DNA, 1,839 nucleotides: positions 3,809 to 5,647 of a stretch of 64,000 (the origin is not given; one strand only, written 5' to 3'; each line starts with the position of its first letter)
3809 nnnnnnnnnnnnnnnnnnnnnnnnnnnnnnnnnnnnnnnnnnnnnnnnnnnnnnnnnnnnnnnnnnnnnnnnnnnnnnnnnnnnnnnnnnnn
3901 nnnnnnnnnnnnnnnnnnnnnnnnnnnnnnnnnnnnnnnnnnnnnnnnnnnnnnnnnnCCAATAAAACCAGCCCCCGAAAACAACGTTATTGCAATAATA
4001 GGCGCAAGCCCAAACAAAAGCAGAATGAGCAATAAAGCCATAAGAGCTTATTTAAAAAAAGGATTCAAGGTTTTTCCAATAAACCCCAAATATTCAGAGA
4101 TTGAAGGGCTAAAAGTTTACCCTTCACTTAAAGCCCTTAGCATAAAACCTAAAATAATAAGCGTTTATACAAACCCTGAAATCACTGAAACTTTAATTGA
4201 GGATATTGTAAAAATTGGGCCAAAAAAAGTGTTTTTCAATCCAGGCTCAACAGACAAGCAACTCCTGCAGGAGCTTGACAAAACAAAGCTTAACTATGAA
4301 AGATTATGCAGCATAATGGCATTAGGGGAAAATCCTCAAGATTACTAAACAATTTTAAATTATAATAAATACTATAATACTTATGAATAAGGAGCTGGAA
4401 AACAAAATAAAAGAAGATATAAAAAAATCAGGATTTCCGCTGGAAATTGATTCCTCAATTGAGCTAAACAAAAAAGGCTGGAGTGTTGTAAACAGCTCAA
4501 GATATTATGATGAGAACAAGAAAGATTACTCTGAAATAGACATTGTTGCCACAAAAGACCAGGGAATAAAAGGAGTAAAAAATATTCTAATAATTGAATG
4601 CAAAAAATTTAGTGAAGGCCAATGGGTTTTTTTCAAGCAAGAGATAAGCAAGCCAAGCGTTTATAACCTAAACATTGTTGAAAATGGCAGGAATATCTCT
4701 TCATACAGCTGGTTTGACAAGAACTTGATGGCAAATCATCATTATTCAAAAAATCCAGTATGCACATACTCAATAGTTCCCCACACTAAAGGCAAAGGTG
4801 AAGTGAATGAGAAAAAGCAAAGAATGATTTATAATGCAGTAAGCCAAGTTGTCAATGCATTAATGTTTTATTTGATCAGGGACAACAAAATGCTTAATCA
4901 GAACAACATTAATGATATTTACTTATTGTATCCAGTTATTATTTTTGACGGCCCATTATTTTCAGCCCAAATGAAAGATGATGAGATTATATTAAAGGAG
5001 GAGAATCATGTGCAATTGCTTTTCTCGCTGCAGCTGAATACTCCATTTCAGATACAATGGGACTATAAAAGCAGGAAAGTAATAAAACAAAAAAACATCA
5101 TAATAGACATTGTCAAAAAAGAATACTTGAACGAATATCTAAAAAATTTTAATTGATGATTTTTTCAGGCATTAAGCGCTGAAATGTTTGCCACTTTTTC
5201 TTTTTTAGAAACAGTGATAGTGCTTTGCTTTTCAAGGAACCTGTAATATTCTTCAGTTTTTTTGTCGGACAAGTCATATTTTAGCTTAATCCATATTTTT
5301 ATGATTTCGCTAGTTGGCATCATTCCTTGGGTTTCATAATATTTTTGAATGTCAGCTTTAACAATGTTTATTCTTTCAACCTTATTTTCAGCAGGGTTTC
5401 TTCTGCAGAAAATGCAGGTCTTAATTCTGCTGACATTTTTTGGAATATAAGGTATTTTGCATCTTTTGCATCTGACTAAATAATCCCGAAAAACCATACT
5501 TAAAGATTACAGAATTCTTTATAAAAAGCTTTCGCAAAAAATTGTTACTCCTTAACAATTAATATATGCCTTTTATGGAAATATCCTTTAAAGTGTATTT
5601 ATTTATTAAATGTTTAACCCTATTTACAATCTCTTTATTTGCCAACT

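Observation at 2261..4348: Two-component pair whose histidine kinase is fused to a CoA-binding domain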

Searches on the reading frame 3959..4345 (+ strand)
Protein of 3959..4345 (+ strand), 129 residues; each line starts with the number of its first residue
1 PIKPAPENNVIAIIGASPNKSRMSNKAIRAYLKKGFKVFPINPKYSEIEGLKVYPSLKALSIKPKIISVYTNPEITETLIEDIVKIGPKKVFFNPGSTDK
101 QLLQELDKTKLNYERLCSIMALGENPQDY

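Call 9: find_homologous_proteins(query=window:3959-4345:+, max_evalue=0.001)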
Query seq(129 aa) (129 aa): 9 proteins with E <= 0.001 among 13 candidates.
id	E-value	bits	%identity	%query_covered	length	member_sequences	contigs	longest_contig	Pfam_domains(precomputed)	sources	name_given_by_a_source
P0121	3.4e-25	107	45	93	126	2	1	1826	PF13380.13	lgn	-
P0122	1.2e-24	105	46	92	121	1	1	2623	PF02629.26,PF13380.13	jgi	jgi:hypothetical protein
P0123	2.5e-23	101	45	90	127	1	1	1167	PF02629.26,PF13380.13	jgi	-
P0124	5.0e-23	100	48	95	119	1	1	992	PF13380.13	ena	-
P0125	5.2e-23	100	47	91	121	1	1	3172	PF02629.26,PF13380.13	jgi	jgi:predicted CoA-binding protein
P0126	1.9e-21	95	45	92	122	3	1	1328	PF02629.26,PF13380.13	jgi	jgi:uncharacterized protein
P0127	5.3e-21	93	39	94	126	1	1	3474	PF02629.26,PF13380.13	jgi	jgi:predicted CoA-binding protein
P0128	5.5e-21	93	43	90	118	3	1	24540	PF02629.26,PF13380.13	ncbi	ncbi:CoA-binding protein [candidate division KSB1 bacterium]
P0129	2.0e-19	88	43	91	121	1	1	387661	PF02629.26,PF13380.13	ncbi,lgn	-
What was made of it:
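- Tried and rejected: The single-domain word-index search (call 9) collected only 13 candidates.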

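Call 15: search_protein_representatives(protein=window:3959-4345:+)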
Query: 129 residues. Proteins with E-value up to 0.001 (for the whole library): 2487; up to 1e-10: 303; up to 1e-30: 1. The best 150 are listed.
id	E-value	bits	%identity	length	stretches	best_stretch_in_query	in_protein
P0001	1.2e-75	267.9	99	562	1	1-129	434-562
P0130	7.1e-26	107.1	41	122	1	10-128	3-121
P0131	2.8e-24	102.0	42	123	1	10-128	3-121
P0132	3.1e-24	101.9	43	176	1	10-127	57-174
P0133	1.3e-23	99.8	43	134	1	9-129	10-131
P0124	1.6e-23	99.5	49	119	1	8-129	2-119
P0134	2.4e-22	95.7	42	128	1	10-129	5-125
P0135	7.9e-22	94.1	39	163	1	9-127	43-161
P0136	1.5e-21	93.2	49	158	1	11-115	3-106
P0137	1.7e-21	93.0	39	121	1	8-123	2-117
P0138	8.5e-21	90.7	45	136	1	9-127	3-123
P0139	9.3e-21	90.6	37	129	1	8-128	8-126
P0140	2.3e-20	89.3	37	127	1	10-123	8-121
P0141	2.6e-20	89.1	49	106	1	11-109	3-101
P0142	4.4e-20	88.4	42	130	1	8-121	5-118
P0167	2.4e-17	79.6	35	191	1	10-127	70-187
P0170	3.8e-17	79.0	35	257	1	8-112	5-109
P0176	7.1e-17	78.1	36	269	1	10-127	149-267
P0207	3.4e-15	72.7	36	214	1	9-122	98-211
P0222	1.6e-14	70.5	39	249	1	7-107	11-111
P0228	2.1e-14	70.1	35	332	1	8-120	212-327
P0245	6.5e-14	68.5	36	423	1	10-127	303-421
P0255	1.1e-13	67.7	31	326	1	4-128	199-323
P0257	1.4e-13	67.5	32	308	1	6-122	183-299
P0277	5.4e-13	65.5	33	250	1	7-111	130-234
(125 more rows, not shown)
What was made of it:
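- Tried and rejected: The exhaustive HMMER search of 1.84 billion representatives with the domain alone (call 15) showed one fusion representative among the best 150 of 2487 hits.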

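Call 16: search_solved_structures(query=window:3959-4345:+, max_evalue=0.01, show_alignments=3)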
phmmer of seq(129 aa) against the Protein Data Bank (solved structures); distinct sequences matched with E-value up to 0.01: 13.
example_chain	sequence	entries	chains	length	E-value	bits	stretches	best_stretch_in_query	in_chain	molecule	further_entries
1y81_A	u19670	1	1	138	4.8e-18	68.9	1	7-119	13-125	conserved hypothetical protein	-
2d59_A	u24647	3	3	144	1.9e-16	63.7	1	10-109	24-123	hypothetical protein PH1109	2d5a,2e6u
3q9n_A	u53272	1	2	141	1.1e-12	51.6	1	10-94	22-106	CoA binding protein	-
3q9u_A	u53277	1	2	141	1.1e-12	51.6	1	10-94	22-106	CoA binding protein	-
3qa9_A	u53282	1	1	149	8.4e-12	48.7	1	10-94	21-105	CoA binding domain protein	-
4xyl_A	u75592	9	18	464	1.1e-07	35.4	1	9-90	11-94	alpha subunit of Acyl-CoA synthetase (NDP forming) | Acyl-CoA synthetase (NDP forming) | alpha subunit of acetyl-CoA synthetase (NDP forming)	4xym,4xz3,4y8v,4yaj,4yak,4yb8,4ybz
9y43_A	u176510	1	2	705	7.4e-07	32.8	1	11-96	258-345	3-hydroxypropionate--CoA ligase [ADP-forming]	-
3ff4_A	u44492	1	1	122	1.9e-06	31.4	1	12-118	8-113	uncharacterized protein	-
2duw_A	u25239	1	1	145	3.3e-06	30.6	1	9-101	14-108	putative CoA-binding protein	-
1iuk_A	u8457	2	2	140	0.00014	25.4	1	9-98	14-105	hypothetical protein TT1466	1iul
2csu_A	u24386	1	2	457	0.0012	22.4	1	11-80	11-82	457aa long hypothetical protein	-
9isq_A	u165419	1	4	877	0.0043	20.6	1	10-90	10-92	Protein acetyltransferase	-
9it0_A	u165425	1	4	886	0.0043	20.6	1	10-90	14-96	Protein acetyltransferase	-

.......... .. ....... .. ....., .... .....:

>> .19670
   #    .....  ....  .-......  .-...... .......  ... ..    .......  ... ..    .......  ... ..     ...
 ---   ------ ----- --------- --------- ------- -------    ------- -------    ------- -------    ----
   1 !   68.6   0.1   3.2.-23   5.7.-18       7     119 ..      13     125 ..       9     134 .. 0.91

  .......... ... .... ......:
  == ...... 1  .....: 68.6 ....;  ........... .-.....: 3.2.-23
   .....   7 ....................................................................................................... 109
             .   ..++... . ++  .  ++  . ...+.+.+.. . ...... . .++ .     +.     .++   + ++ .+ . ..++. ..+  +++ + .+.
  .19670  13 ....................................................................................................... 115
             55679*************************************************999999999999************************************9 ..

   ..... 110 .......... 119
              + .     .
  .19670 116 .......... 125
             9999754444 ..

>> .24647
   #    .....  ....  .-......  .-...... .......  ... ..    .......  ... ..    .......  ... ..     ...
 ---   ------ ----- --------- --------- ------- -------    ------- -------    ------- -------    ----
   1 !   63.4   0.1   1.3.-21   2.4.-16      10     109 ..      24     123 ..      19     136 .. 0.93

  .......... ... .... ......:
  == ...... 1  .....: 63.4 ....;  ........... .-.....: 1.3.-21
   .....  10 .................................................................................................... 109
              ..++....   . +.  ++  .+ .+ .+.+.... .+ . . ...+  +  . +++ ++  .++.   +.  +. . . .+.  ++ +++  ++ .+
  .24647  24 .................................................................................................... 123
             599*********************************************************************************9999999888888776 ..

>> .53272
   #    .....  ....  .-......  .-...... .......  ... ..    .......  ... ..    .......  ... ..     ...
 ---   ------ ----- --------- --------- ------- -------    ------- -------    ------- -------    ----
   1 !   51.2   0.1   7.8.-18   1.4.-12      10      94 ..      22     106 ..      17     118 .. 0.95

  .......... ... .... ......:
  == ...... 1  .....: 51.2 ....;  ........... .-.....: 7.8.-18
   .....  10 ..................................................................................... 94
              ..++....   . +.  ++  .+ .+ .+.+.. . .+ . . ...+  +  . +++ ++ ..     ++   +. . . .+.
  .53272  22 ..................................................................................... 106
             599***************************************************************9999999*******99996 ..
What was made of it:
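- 3986..4348 (+): HK residues 443-562 plus stop: CoA_binding_2 (YccU/PH1109-type) Rossmann-like domain. Motifs: G448-A-S450, N458-K459, R462, P473, N475-P476, E482-G483, Y503, P506, N527-P-G529, C550 (codon 4307-4309). PDB sequence hits 1Y81 at 5e-18 and 2D59 at 2e-16 (call 16).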

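Call 18: search_protein_families(library=pfam, proteins=[P0170, P0176, P0228, P0245, P0255, P0257, P0277, P0222, P0207, P0167], max_evalue=0.001)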
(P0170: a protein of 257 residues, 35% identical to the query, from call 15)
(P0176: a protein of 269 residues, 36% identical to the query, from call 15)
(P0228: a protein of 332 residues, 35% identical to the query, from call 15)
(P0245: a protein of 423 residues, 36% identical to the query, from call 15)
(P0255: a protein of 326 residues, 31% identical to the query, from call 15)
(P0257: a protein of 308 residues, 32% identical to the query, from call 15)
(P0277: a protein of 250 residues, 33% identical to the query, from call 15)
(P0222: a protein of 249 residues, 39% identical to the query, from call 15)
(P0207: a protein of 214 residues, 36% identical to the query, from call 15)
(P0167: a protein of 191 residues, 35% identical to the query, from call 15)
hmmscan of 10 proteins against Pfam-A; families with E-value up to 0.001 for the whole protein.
P0170 (257 aa): 2 families
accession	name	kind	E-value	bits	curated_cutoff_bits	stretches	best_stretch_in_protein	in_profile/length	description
PF13380.12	CoA_binding_2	-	1.1e-34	119.8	22.8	1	7-117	2-112/116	CoA binding domain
PF02629.25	CoA_binding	-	4.4e-11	43.8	22.3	1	7-90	5-93/97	CoA binding domain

P0176 (269 aa): 2 families
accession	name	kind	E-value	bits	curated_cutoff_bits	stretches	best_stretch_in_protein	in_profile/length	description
PF13380.12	CoA_binding_2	-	7.7e-28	97.7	22.8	1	149-259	2-112/116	CoA binding domain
PF02629.25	CoA_binding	-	0.00015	22.8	22.3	1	149-232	5-92/97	CoA binding domain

P0228 (332 aa): 4 families
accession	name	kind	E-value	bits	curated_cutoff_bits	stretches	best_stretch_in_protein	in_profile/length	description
PF13380.12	CoA_binding_2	-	2.6e-27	96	22.8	1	215-329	3-115/116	CoA binding domain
PF00730.31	HhH-GPD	-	2.4e-23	83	26.2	1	36-172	1-108/108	HhH-GPD superfamily base excision DNA repair protein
PF02629.25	CoA_binding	-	1.3e-09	39.1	22.3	1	211-299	2-92/97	CoA binding domain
PF00633.29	HHH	-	4.2e-07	29.9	24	1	102-129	2-29/30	Helix-hairpin-helix motif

P0245 (423 aa): 1 family
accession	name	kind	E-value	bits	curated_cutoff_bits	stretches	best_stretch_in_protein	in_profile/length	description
PF13380.12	CoA_binding_2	-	1.1e-19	71.4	22.8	1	303-412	2-111/116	CoA binding domain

P0255 (326 aa): 4 families
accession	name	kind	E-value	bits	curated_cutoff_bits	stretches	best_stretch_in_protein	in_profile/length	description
PF22769.1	DCD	-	2.2e-25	90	27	1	24-170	15-151/153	dCTP deaminase-like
PF13380.12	CoA_binding_2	-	1.5e-22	80.6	22.8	1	204-315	1-113/116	CoA binding domain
PF00692.24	dUTPase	-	1.1e-09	38.6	22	1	90-181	23-113/129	dUTPase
PF02629.25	CoA_binding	-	0.00025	22.2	22.3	1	203-282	3-87/97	CoA binding domain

P0257 (308 aa): 1 family
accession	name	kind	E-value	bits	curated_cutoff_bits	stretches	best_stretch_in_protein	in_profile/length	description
PF13380.12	CoA_binding_2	-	5.5e-26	91.7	22.8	1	186-299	1-115/116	CoA binding domain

P0277 (250 aa): 3 families
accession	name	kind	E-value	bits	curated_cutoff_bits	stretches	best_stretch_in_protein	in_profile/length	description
PF13380.12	CoA_binding_2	-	9.1e-35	120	22.8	1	134-246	3-115/116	CoA binding domain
PF00226.36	DnaJ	-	3.6e-12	46.6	27.8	1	14-62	5-54/63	DnaJ domain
PF02629.25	CoA_binding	-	1.1e-05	26.6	22.3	1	133-216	5-93/97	CoA binding domain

P0222 (249 aa): 10 families
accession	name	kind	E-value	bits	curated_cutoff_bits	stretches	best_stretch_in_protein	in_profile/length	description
PF13380.12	CoA_binding_2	-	3.2e-29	102.1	22.8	1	14-123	2-111/116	CoA binding domain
PF02629.25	CoA_binding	-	2.7e-09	38.1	22.3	1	14-96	5-92/97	CoA binding domain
PF12802.13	MarR_2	-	8.6e-09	35.9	27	1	155-205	2-52/61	MarR family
PF01978.25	TrmB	-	7.4e-08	32.6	25.6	1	153-218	3-62/68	Sugar-specific transcriptional regulator TrmB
PF21984.2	DnaD_N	-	1e-06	29.3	27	1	152-240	10-99/101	DnaD N-terminal domain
PF13412.12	HTH_24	-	2.3e-05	24.3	21.9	1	156-203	1-47/48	Winged helix-turn-helix DNA-binding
PF08279.18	HTH_11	-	8e-05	22.9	25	1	162-206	4-48/55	HTH domain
PF01047.28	MarR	-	0.00011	22.4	24.6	1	156-208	1-52/59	MarR family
PF13404.12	HTH_AsnC-type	-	0.00076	19.7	27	0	156-197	1-41/42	AsnC-type helix-turn-helix domain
PF22381.2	Staph_reg_Sar_Rot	-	0.00097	19.6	27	0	153-208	9-63/85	Transcriptional regulator SarA/Rot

P0207 (214 aa): 1 family
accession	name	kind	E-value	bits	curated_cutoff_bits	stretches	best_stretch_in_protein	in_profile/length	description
PF13380.12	CoA_binding_2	-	5.3e-24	85.3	22.8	1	98-209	1-112/116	CoA binding domain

P0167 (191 aa): 2 families
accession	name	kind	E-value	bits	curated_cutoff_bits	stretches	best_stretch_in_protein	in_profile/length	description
PF13380.12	CoA_binding_2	-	2.7e-24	86.3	22.8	1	70-181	2-114/116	CoA binding domain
PF02599.21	CsrA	-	1.2e-23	83.3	27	1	1-52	1-52/53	Global regulator protein family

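Call 42: list_cluster_members(proteins=[P0222, P0167, P0277, P0228, P0255, P0130, P0124, P0121, P0245, P0001])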
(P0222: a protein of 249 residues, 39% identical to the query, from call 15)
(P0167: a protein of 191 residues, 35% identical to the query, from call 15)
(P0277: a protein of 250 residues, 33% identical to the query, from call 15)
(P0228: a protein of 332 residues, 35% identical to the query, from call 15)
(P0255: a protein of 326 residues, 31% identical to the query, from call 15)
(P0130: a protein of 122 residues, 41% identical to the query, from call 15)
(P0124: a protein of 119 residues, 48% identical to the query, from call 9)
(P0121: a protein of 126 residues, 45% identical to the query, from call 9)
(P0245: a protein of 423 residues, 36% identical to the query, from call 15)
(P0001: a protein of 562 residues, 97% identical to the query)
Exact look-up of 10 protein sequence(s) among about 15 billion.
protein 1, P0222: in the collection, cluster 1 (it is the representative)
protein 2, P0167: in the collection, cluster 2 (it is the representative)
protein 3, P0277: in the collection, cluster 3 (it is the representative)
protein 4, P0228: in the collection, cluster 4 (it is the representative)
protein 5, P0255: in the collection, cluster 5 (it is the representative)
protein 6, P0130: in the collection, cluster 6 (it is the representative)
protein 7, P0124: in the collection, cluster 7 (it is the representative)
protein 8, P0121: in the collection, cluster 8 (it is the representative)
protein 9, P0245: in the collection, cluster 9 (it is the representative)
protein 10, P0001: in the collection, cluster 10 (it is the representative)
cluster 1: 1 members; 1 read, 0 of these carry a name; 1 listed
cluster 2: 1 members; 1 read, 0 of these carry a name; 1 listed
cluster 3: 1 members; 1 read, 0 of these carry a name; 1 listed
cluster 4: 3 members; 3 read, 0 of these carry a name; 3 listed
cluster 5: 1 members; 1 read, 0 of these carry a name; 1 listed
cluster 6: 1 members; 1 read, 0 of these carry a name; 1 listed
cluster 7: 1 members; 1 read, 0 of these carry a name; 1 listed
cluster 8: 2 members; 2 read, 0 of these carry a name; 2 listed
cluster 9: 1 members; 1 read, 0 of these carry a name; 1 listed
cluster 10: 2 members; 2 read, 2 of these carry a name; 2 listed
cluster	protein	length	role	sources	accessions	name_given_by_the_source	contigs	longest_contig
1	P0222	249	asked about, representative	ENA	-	-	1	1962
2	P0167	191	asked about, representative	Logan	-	-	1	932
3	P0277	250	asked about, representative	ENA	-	-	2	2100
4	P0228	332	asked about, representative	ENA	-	-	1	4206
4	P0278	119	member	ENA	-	-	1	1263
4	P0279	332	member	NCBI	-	-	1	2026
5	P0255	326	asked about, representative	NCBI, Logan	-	-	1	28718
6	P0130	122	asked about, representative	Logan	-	-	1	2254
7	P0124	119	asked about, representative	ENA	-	-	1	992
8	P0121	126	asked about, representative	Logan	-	-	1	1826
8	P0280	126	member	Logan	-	-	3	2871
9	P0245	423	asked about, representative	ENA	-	-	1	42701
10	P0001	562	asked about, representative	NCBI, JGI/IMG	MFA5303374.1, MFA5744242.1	MAG: ATP-binding protein [Candidatus Nanoarchaeia archaeon] | PAS domain S-box-containing protein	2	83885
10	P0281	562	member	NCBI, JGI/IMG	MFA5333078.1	MAG: ATP-binding protein [Candidatus Nanoarchaeia archaeon] | PAS domain S-box-containing protein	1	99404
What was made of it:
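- The other regulatory fusions of PF13380 are singletons on short contigs (call 42).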

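Call 46: predict_structure(alignment_id=A3)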
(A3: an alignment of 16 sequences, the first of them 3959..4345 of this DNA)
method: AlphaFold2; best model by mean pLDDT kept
length: 129 residues; sequences in the alignment: 16
mean_pLDDT: 93.2   pTM: 0.86
mean pLDDT of the five models: 93.2, 93.0, 92.9, 92.7, 92.7
residues with pLDDT >= 90: 121; 70-90: 0; 50-70: 3; < 50: 5
segments of 3 or more residues with pLDDT < 50: 1-5
pLDDT, mean of each block of 10 residues (from residue 1): 59 96 96 96 97 97 96 97 97 97 95 96 92
secondary structure, 60 per line:
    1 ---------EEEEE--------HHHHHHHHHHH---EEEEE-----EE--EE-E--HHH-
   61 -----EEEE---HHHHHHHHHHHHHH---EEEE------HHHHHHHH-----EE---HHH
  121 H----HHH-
elements in order: E10-14 H23-33 E37-41 E66-69 H73-86 E90-93 H100-107 H118-121
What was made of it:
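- On CoA_binding_2 (PF13380; YccU/PH1109 type): AF2 pLDDT 93 (call 46).
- Fold: the AF2 domain model has pLDDT 93 and pTM 0.86 (call 46).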

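Call 48: fold_search(model_id=the predicted structure, library=pdb)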
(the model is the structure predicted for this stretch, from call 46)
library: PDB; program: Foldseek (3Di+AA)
matches with E <= 10: 1598; with E <= 0.001: 28
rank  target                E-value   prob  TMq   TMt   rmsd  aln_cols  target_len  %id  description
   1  1y81                  2.6e-09  1.00  0.76  0.84   2.2       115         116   33  Conserved hypothetical protein Pfu-723267-001 from Pyrococcus furiosus (released 2005-01-25)
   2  2d59                  4.1e-09  1.00  0.80  0.74   2.6       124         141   30  hypothetical protein from Pyrococcus horikoshii OT3 (released 2006-10-31)
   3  2d5a                  2.8e-08  1.00  0.74  0.68   2.6       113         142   29  hypothetical protein from Pyrococcus horikoshii OT3 (released 2006-10-31)
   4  3qa9                  3.4e-08  1.00  0.80  0.73   2.6       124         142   27  Crystal Structure of Prb (PH1109 protein redesigned for binding) (released 2011-04-20)
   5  3q9n_A                4.7e-08  1.00  0.76  0.71   2.0       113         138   26  In silico and in vitro co-evolution of a high affinity complementary protein-protein interface (released 2011-04-27)
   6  3q9u_A                2.0e-07  1.00  0.76  0.71   2.5       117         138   27  In silico and in vitro co-evolution of a high affinity complementary protein-protein interface (released 2011-04-20)
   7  3q9n_B                2.1e-07  1.00  0.76  0.73   2.3       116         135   27  In silico and in vitro co-evolution of a high affinity complementary protein-protein interface (released 2011-04-27)
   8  3ff4                  3.7e-07  1.00  0.75  0.79   2.2       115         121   22  Crystal structure of uncharacterized protein CHU_1412 (released 2008-12-16)
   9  1iuk                  4.2e-07  1.00  0.78  0.74   1.8       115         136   22  The structure of native ID.343 from Thermus thermophilus (released 2003-07-15)
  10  3q9u_B                5.7e-07  1.00  0.76  0.72   1.8       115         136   27  In silico and in vitro co-evolution of a high affinity complementary protein-protein interface (released 2011-04-20)
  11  1iul                  1.4e-06  1.00  0.79  0.77   2.0       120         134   21  The structure of cell-free ID.343 from Thermus thermophilus (released 2003-07-15)
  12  2duw_MODEL_1_A        2.7e-06  1.00  0.73  0.69   2.7       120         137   23  Solution structure of putative CoA-binding protein of Klebsiella pneumoniae (released 2007-08-14)
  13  9y43_B                4.5e-06  1.00  0.73  0.15   2.4       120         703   24  3-hydroxypropionyl-CoA Synthetase (ADP-forming) from Nitrosopumilus maritimus. (released 2025-10-01)
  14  4xym_A                1.4e-05  1.00  0.71  0.21   2.8       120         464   26  Ca. Korarchaeum cryptofilum dinucleotide forming Acetyl-coenzyme A synthetase 1 in complex with coenzyme A, Ca-AMPCP a (released 2016-01-27)
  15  4xyl_A                2.0e-05  1.00  0.60  0.18   1.6        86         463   31  Ca. Korarchaeum cryptofilum ACD1 in complex with coenzyme A (released 2016-01-27)
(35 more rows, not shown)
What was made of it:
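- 3986..4348 (+): AF2 pLDDT 93; Foldseek 1Y81 and 2D59/2D5A with TM 0.74-0.84 (calls 46, 48).
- On CoA_binding_2 (PF13380; YccU/PH1109 type): Foldseek: 1Y81 at E 3e-9 with TM 0.76/0.84, 2D59 at 4e-9, then 2D5A, 3FF4, 1IUK and 2DUW (call 48).
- Closest known: Protein acetyltransferase PatZ/Pat. Same: A CoA-binding domain of this superfamily sits in a regulatory, non-catalytic part of a signalling or modifying enzyme (structural hit in call 48).
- Generic NAD(P)-Rossmann proteins and Rex appear among weaker structural matches (E about 1e-2, call 48). NAD(P) enzymes score orders of magnitude worse, with TM about 0.5-0.6 (call 48).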

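Call 64: find_related_loci(query=A5, collection=metagenome_contigs, flank=3000)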
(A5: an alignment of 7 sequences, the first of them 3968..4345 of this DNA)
Query A5 (126 aa) in metagenome_contigs; peptide patterns used: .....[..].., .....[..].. (x = any residue, [..] = any of these).
564 stretches matched a pattern; 3 encode a relative of the query (tblastn E <= 1e-3); 3 distinct loci.
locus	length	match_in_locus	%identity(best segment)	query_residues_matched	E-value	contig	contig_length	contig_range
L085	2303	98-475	98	1-126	2e-83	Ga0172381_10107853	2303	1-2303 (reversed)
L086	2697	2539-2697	100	1-53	9e-33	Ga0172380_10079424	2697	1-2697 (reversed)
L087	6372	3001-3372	42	4-125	8e-29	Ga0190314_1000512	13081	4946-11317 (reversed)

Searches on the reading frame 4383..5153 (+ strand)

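Call 4: search_protein_families(library=pfam, proteins=[window:4383-5153:+], max_evalue=0.01)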
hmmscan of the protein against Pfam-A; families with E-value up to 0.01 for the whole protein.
window:4383-5153:+ (257 aa): 0 families

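Call 41: search_protein_families(library=ncbifam, proteins=[window:4383-5153:+], max_evalue=0.001)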
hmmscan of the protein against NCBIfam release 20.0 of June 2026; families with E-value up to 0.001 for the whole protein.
window:4383-5153:+ (257 aa): 0 families

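Call 53: search_protein_families(library=pfam, proteins=[window:4383-5153:+], max_evalue=1)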
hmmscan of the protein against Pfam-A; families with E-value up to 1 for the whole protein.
window:4383-5153:+ (257 aa): 1 family
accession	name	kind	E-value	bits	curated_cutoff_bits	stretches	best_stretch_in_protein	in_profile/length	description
PF02021.23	UPF0102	-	0.088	13.6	23.6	1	28-77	9-43/80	Uncharacterised protein family UPF0102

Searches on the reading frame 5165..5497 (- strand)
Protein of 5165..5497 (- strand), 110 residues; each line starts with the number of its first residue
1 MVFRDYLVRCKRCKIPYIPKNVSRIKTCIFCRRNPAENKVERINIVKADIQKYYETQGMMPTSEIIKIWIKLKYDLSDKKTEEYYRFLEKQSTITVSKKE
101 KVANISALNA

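Call 53: search_protein_families(library=pfam, proteins=[window:5165-5497:-], max_evalue=1)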
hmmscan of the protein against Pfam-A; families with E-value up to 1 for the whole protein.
window:5165-5497:- (110 aa): 3 families
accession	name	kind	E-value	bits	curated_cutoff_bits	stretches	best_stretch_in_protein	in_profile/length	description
PF23145.1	Zf_2nd_IFT121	-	0.0079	16.3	25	1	7-32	16-41/45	IFT121, second zinc finger domain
PF18213.6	SUB1_ProdP9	-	0.032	14.5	25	1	45-98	20-74/80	SUB1 protease Prodomain ProdP9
PF23613.1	ELP3_N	-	0.097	13.1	27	1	38-67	19-48/70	ELP3 N-terminal domain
